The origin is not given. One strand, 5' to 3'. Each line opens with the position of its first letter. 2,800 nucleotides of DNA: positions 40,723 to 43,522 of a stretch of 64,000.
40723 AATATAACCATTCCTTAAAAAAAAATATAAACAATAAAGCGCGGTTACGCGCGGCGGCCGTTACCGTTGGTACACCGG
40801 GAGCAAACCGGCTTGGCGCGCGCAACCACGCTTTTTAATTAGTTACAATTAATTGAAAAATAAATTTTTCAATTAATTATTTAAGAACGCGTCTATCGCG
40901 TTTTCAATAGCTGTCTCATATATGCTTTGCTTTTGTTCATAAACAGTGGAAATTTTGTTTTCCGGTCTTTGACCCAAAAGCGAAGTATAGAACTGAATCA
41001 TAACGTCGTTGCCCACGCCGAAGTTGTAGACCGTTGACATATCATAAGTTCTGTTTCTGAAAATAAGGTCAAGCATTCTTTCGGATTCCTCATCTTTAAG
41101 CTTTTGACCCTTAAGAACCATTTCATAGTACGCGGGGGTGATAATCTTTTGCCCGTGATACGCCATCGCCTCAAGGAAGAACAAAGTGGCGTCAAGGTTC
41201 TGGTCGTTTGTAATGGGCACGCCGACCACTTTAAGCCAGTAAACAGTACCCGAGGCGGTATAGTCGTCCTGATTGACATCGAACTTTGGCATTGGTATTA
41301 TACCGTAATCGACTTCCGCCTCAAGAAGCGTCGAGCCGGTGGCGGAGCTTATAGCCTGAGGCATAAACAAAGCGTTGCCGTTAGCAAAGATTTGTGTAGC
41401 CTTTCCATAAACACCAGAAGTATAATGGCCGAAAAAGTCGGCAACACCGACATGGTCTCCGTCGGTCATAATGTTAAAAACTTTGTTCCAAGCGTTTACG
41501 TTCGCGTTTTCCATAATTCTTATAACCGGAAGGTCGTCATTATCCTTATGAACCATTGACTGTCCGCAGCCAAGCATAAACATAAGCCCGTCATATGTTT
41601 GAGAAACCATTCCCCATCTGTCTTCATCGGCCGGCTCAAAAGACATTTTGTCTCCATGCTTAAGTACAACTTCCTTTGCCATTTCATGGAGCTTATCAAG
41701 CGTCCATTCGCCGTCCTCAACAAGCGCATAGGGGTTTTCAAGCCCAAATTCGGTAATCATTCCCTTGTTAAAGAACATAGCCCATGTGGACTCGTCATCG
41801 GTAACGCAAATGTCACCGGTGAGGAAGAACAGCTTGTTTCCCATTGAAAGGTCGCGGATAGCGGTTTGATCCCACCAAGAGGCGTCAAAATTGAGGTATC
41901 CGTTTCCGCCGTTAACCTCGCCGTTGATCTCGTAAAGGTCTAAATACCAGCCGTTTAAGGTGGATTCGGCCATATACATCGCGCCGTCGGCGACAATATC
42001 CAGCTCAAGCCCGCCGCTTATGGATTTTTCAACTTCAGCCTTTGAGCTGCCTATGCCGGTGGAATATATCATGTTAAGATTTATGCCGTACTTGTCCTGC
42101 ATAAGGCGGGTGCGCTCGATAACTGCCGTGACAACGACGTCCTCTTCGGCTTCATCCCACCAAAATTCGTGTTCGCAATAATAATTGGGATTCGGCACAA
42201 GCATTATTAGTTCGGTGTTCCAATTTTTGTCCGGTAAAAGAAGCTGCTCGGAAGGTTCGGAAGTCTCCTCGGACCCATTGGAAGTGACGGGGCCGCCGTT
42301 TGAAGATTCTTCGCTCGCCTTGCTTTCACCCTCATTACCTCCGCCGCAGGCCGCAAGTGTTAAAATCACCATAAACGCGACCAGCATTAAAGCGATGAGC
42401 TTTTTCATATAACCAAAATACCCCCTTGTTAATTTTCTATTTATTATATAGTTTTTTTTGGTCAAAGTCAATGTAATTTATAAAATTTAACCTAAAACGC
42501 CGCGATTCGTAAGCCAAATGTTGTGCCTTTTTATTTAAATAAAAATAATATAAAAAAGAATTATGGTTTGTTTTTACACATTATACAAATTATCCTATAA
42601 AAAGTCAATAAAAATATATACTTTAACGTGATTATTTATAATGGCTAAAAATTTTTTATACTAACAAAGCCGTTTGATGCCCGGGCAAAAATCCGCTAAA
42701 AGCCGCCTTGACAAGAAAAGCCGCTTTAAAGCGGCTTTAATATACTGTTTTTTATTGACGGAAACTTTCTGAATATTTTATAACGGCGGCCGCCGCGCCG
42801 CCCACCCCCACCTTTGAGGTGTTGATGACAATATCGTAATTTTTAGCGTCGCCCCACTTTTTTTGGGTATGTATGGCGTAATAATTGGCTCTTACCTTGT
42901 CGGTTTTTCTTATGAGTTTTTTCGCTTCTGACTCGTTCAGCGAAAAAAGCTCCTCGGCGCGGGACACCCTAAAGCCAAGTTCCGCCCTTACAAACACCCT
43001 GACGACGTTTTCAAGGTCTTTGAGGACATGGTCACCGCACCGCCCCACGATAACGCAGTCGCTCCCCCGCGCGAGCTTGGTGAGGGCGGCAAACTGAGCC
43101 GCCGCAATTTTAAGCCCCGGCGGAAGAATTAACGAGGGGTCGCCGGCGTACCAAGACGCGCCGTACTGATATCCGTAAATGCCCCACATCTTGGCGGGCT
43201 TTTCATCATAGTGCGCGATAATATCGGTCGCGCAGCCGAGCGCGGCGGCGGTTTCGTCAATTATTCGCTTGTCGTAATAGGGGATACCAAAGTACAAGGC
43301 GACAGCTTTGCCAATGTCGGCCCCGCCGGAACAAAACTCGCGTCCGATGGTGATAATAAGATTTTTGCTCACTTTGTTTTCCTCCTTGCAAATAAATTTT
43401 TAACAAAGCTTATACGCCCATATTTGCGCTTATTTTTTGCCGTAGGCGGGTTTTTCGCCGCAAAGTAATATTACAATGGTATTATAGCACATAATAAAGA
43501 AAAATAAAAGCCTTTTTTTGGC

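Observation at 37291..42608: Candidate permease-less glycan-capture cassette 1: SBP-like lipoprotein, branched terminator, DUF4855/discoidin lipoprotein, hairpin, 6-TM protein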

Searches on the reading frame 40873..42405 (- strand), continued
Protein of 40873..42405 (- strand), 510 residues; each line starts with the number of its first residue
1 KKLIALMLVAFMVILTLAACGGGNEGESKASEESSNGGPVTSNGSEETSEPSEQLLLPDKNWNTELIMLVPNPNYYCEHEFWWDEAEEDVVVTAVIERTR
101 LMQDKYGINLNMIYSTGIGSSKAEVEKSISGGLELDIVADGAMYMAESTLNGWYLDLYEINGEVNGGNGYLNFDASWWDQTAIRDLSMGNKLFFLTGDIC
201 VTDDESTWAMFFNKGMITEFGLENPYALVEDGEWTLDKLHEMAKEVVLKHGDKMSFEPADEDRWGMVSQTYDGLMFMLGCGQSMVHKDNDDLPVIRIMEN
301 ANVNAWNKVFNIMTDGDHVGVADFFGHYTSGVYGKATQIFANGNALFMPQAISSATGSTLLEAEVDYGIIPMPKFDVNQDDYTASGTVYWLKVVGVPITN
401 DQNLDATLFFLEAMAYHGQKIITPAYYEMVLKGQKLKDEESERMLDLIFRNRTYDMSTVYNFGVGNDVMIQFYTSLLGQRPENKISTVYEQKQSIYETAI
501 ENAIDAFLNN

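Call 56: search_protein_families(library=pfam, proteins=[L067:11644-12480:+, L067:12494-14917:+, L024:11568-12539:-, L024:12532-13656:-, L034:13848-14738:+, L034:14751-15620:+, L035:9508-10407:+, L035:11223-12467:+, L029:16183-16998:+, L013:14189-15034:+], max_evalue=0.001)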
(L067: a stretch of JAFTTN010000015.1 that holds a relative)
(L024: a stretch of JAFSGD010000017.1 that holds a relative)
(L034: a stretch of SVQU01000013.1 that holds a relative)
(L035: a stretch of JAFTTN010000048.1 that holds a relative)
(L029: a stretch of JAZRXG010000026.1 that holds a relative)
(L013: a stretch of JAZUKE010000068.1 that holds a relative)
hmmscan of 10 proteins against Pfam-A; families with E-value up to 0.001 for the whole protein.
L067:11644-12480:+ (278 aa): 1 family
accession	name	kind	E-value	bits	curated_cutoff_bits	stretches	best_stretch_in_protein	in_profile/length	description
PF02673.24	BacA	-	8.3e-70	235.8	33.4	1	6-269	1-256/257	Bacitracin resistance protein BacA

L067:12494-14917:+ (807 aa): 5 families
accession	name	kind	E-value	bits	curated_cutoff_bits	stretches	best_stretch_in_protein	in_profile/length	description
PF01580.24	FtsK_SpoIIIE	-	9.2e-66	221.9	24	1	417-608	2-221/221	FtsK/SpoIIIE family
PF17854.6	FtsK_alpha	-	4.5e-29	101.1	22.9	1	309-409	1-101/101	FtsK alpha domain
PF09397.16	FtsK_gamma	-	4.6e-22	77.9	30.6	1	725-787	2-63/63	Ftsk gamma domain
PF01935.23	DUF87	-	9.8e-07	29.5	23.2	1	443-502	11-68/220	Helicase HerA, central domain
PF12846.13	AAA_10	-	0.0006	19.4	27.5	0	453-496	21-60/362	AAA-like domain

L024:11568-12539:- (323 aa): 1 family
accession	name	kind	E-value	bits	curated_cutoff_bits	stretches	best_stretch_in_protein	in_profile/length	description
PF02653.21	BPD_transp_2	-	2.7e-34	119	26.8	1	10-297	3-269/269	Branched-chain amino acid transport system / permease component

L024:12532-13656:- (374 aa): 1 family
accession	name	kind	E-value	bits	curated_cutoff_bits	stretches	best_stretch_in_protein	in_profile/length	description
PF02653.21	BPD_transp_2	-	1.8e-29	103.1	26.8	1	78-349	9-268/269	Branched-chain amino acid transport system / permease component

L034:13848-14738:+ (296 aa): 1 family
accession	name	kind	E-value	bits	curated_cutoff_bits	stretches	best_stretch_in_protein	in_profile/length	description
PF00528.27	BPD_transp_1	-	9.5e-16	58.5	26.4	1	93-288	11-177/184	Binding-protein-dependent transport system inner membrane component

L034:14751-15620:+ (289 aa): 1 family
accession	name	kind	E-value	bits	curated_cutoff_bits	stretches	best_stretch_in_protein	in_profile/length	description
PF00528.27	BPD_transp_1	-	1.2e-13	51.7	26.4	1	101-278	5-178/184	Binding-protein-dependent transport system inner membrane component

L035:9508-10407:+ (299 aa): 2 families
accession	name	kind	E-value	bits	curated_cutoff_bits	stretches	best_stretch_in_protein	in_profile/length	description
PF03547.23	Mem_trans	-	9.6e-31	107.1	25.7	2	154-295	198-343/343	Membrane transport protein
PF01758.21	SBF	-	7.2e-05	23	24.3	1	198-298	8-114/191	Sodium Bile acid symporter family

L035:11223-12467:+ (414 aa): 1 family
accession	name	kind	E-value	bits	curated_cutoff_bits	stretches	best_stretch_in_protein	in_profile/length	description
PF07690.21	MFS_1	-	6.3e-24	85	33.4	1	11-346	5-347/347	Major Facilitator Superfamily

L029:16183-16998:+ (271 aa): 1 family
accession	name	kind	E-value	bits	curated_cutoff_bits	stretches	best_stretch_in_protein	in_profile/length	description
PF01925.25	TauE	-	5.6e-24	85.5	32.6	1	40-265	2-236/237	Sulfite exporter TauE/SafE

L013:14189-15034:+ (281 aa): 0 families
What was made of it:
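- Tried and rejected: Rejected: they are BacA and FtsK (call 56).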

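Call 60: fold_search(model_id=the predicted structure, library=pdb)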
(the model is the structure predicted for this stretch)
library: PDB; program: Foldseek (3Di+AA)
matches with E <= 10: 1296; with E <= 0.001: 976
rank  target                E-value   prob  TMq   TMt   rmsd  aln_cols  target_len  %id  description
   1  4mfi                  7.8e-14  1.00  0.57  0.70   5.7       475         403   13  Crystal structure of Mycobacterium tuberculosis UgpB (released 2014-07-23)
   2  6dtq_A                1.0e-13  1.00  0.47  0.58   7.3       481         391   14  Maltose bound T. maritima MalE3 (released 2018-09-19)
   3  5f7v_A                7.1e-13  1.00  0.50  0.63   6.4       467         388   14  ABC substrate-binding protein Lmo0181 from Listeria monocytogenes in complex with cycloalternan (released 2016-09-07)
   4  6pql_B                1.2e-12  1.00  0.48  0.61   7.2       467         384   12  SBP RafE in complex with raffinose (released 2019-10-02)
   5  2fnc_A                1.3e-12  1.00  0.45  0.57   7.2       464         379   16  Thermotoga maritima maltotriose binding protein bound with maltotriose. (released 2007-01-16)
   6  6dtr                  1.6e-12  1.00  0.52  0.65   6.4       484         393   15  Apo T. maritima MalE3 (released 2018-09-19)
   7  6pre_A                1.6e-12  1.00  0.48  0.60   7.2       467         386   12  SBP RafE in complex with verbascose (released 2019-10-02)
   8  6pql_A                2.0e-12  1.00  0.49  0.61   7.2       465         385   12  SBP RafE in complex with raffinose (released 2019-10-02)
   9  3k01                  2.5e-12  1.00  0.52  0.66   6.5       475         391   15  Crystal structures of the GacH receptor of Streptomyces glaucescens GLA.O in the unliganded form and in complex with aca (released 2010-02-16)
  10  7x0l_A                2.5e-12  1.00  0.50  0.60   6.4       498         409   12  Crystal structure of sugar binding protein CbpB complexed wtih cellotetraose from Clostridium thermocellum (released 2022-09-14)
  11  6rjy_A                2.9e-12  1.00  0.55  0.65   6.3       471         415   14  The crystal structure of AbnE, an arabino-oligosaccharide binding protein, in complex with arabinobiose (released 2020-04-15)
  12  2gha_A                2.9e-12  1.00  0.47  0.60   6.4       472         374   15  Thermotoga maritima maltotriose binding protein bound with maltotriose (released 2007-02-06)
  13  6dtt_A                3.1e-12  1.00  0.49  0.64   7.1       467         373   16  Apo T. maritima MalE2 (released 2018-09-19)
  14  4rk2_B                3.6e-12  1.00  0.53  0.66   7.2       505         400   12  Crystal structure of sugar transporter RHE_PF00321 from Rhizobium etli, target EFI-510806, an open conformation (released 2014-11-05)
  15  4rk2_A                3.8e-12  1.00  0.53  0.66   6.0       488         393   13  Crystal structure of sugar transporter RHE_PF00321 from Rhizobium etli, target EFI-510806, an open conformation (released 2014-11-05)
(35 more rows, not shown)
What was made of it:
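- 40873..42405 (-): Gene A: 510-aa lipoprotein with a CUT1-type sugar SBP fold, an orphan with no adjacent permease. Foldseek matches UgpB, MalE, RafE, CbpB and AbnE at E about 1e-13, target-normalised TM about 0.55-0.70 (call 60).
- On CUT1-type ABC importer substrate-binding protein (Pfam SBP_bac_1 / SBP_bac_8): Foldseek E 8e-14 to M. tuberculosis UgpB (target-normalised TM 0.70), and matches to MalE, RafE, CbpB and AbnE (call 60).
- The top 50 Foldseek PDB hits are almost all sugar or glycerophosphodiester SBPs of ABC importers, at E 1e-13 to 1e-11 (call 60). The fold is that of conventional transport SBPs (call 60).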

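Call 63: search_protein_families(library=pfam, proteins=[L034:12058-12522:+, L034:12743-13837:+, L034:15617-17218:+, L034:17311-18198:+, L034:18321-19967:+, L034:20245-21276:-, L034:8234-8935:-, L034:6667-7422:+, L034:7419-7949:+], max_evalue=0.001)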
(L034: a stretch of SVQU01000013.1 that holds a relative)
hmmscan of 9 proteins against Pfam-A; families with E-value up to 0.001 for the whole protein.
L034:12058-12522:+ (154 aa): 3 families
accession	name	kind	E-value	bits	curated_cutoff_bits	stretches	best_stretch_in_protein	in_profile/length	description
PF00293.34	NUDIX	-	2.9e-20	73.1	21.1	1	16-130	8-132/134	NUDIX domain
PF14815.12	NUDIX_4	-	2.3e-05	24.6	35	1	15-130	2-112/113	NUDIX domain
PF22327.2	Nudt16-like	-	0.00024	21.5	27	1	38-101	35-101/161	U8 snoRNA-decapping enzyme-like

L034:12743-13837:+ (364 aa): 3 families
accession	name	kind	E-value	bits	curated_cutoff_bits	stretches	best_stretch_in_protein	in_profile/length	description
PF00005.33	ABC_tran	-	4.6e-38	131.4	25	1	27-172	2-136/137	ABC transporter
PF13304.12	AAA_21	-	1.4e-06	29.1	27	0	142-206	235-301/304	AAA domain, putative AbiEii toxin, Type IV TA system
PF08402.16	TOBE_2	-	0.00091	19.7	21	0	282-354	1-76/76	TOBE domain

L034:15617-17218:+ (533 aa): 2 families
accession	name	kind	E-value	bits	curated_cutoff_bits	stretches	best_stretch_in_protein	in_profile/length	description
PF13416.11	SBP_bac_8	-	4.1e-25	89.6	27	1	61-399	1-274/279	Bacterial extracellular solute-binding protein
PF01547.30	SBP_bac_1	-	1.1e-14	55.6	26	1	55-374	6-306/307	Bacterial extracellular solute-binding protein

L034:17311-18198:+ (295 aa): 0 families

L034:18321-19967:+ (548 aa): 1 family
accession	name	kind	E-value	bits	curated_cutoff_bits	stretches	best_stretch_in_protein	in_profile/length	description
PF16147.10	DUF4855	-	5.5e-95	318.5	27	1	221-532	1-312/313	Domain of unknown function (DUF4855)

L034:20245-21276:- (343 aa): 3 families
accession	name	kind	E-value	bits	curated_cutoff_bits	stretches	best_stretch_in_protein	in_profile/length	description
PF02826.25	2-Hacid_dh_C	-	3.4e-52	176.8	25.1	1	134-312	1-178/178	D-isomer specific 2-hydroxyacid dehydrogenase, NAD binding domain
PF00389.36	2-Hacid_dh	-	5.2e-24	84.9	24.6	1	41-341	8-131/134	D-isomer specific 2-hydroxyacid dehydrogenase, catalytic domain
PF00670.27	AdoHcyase_NAD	-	1.2e-07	32.5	27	1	172-270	21-120/162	S-adenosyl-L-homocysteine hydrolase, NAD binding domain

L034:8234-8935:- (233 aa): 5 families
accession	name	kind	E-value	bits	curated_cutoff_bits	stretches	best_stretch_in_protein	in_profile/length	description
PF04542.20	Sigma70_r2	-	9.1e-19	67.5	24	1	23-90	1-68/71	Sigma-70 region 2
PF04545.22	Sigma70_r4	-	2.9e-15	55.9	24.1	1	181-230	1-50/50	Sigma-70, region 4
PF08281.18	Sigma70_r4_2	-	3.8e-11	42.9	25.7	1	177-226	3-52/54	Sigma-70, region 4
PF04539.22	Sigma70_r3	-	1.3e-05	25.6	25.3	1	109-164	9-66/78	Sigma-70 region 3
PF07638.17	Sigma70_ECF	-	0.00015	22.1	21.1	0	172-224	120-175/185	ECF sigma factor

L034:6667-7422:+ (251 aa): 2 families
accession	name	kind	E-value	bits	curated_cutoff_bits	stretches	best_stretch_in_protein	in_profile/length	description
PF12833.13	HTH_18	-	2.8e-22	79.2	33.6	1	165-243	1-79/80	Helix-turn-helix domain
PF00165.29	HTH_AraC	-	5.5e-21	74.7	26.6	2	152-193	1-42/42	Bacterial regulatory helix-turn-helix proteins, AraC family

L034:7419-7949:+ (176 aa): 0 families
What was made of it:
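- L034 has ATPase – permease – permease – SBP – 295-aa gene – DUF4855 in one co-directional run (call 63). L034 links DUF4855 to a full ABC operon (call 63).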

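Call 66: search_protein_families(library=pfam, alignment_id=A4, max_evalue=0.001)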
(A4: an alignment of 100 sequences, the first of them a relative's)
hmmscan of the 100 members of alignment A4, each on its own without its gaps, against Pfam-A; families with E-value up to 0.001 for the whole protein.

A. member 1, L064:7738-8250:+ (170 aa): 0 families

B. families by the number of members that match (of 100 scanned): 42 families (the first 25 are shown)
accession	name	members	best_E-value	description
PF02660.20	G3P_acyltransf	8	1.8e-48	Glycerol-3-phosphate acyltransferase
PF02653.21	BPD_transp_2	8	1.2e-34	Branched-chain amino acid transport system / permease component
PF02673.24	BacA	6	5.4e-70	Bacitracin resistance protein BacA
PF01066.26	CDP-OH_P_transf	6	2.6e-37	CDP-alcohol phosphatidyltransferase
PF03547.23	Mem_trans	4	4.2e-31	Membrane transport protein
PF07690.21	MFS_1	4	6.3e-24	Major Facilitator Superfamily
PF01758.21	SBF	4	6.7e-07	Sodium Bile acid symporter family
PF00230.25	MIP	3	1.3e-40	Major intrinsic protein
PF02588.21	YitT_membrane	2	2.3e-54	Uncharacterised 5xTM membrane BCR, YitT family COG1284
PF01594.21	AI-2E_transport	2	4.6e-47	AI-2E family transporter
PF00664.28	ABC_membrane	2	8.1e-42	ABC transporter transmembrane region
PF00990.26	GGDEF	2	1.2e-29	Diguanylate cyclase, GGDEF domain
PF00005.33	ABC_tran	2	4.9e-28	ABC transporter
PF03176.21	MMPL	2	1.2e-22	MMPL family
PF10035.14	DUF2179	2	5.5e-19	Uncharacterized protein conserved in bacteria (DUF2179)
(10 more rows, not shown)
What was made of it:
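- Tried and rejected: They are convergent and belong to a different transporter class, so I judged them unrelated (calls 56, 66).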

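Call 74: search_protein_families(library=pfam, alignment_id=A5, max_evalue=0.001)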
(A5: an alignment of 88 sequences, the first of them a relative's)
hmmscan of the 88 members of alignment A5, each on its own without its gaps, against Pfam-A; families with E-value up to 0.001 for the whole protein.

A. member 1, L008:11546-14155:+ (869 aa): 4 families
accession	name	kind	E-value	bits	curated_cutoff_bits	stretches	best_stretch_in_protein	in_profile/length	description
PF16147.10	DUF4855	-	1.3e-95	320.6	27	1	455-774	1-313/313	Domain of unknown function (DUF4855)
PF00754.31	F5_F8_type_C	-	1.9e-09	38.1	28.2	0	105-220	15-121/127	F5/8 type C domain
PF17963.7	Big_9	-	5.5e-06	27.6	23.6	1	808-854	32-77/89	Bacterial Ig domain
PF17892.7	Cadherin_5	-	8.1e-05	22.8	26.5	1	815-858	45-89/98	Cadherin-like domain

B. families by the number of members that match (of 88 scanned): 86 families (the first 25 are shown)
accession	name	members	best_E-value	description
PF00754.31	F5_F8_type_C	7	1.4e-21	F5/8 type C domain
PF16147.10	DUF4855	6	1.2e-113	Domain of unknown function (DUF4855)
PF17963.7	Big_9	6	5.3e-08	Bacterial Ig domain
PF08497.15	Radical_SAM_N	4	2.3e-129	Radical SAM N-terminal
PF13507.12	GATase_5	4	4.1e-84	CobB/CobQ-like glutamine amidotransferase domain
PF02653.21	BPD_transp_2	4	1.2e-34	Branched-chain amino acid transport system / permease component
PF11842.13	DUF3362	4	1.5e-21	Domain of unknown function (DUF3362)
PF04055.27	Radical_SAM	4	1.1e-07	Radical SAM superfamily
PF17892.7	Cadherin_5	4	5.9e-07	Cadherin-like domain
PF02673.24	BacA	3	6.3e-70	Bacitracin resistance protein BacA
PF02769.27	AIRS_C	3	1.1e-28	AIR synthase related protein, C-terminal domain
PF22633.2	F5_F8_type_C_2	3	1.6e-08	NedA-like, galactose-binding domain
PF00586.29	AIRS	3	4.4e-07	AIR synthase related protein, N-terminal domain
PF02446.23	Glyco_hydro_77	2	7.7e-150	4-alpha-glucanotransferase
PF02127.20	Peptidase_M18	2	1.5e-75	Aminopeptidase I zinc metalloprotease (M18)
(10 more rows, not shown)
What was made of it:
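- DUF4855 and F5/8C are the top neighbour families (call 74). DUF4855 and discoidin proteins are the most frequent immediate neighbours among 86 families seen (call 74).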

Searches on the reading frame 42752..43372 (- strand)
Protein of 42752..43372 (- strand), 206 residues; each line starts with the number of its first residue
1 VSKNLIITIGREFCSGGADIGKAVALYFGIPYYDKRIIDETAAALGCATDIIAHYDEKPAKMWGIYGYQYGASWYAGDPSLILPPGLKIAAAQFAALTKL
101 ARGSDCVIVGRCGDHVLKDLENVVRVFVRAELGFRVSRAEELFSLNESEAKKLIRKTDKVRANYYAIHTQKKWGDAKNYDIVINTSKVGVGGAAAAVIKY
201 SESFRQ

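Call 8: search_protein_families(library=pfam, proteins=[window:42752-43372:-], max_evalue=0.01)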
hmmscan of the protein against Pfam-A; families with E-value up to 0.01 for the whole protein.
window:42752-43372:- (206 aa): 1 family
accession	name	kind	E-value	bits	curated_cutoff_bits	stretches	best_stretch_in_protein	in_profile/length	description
PF13189.12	Cytidylate_kin2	-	6.6e-47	160.4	28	1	6-187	1-176/176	Cytidylate kinase-like family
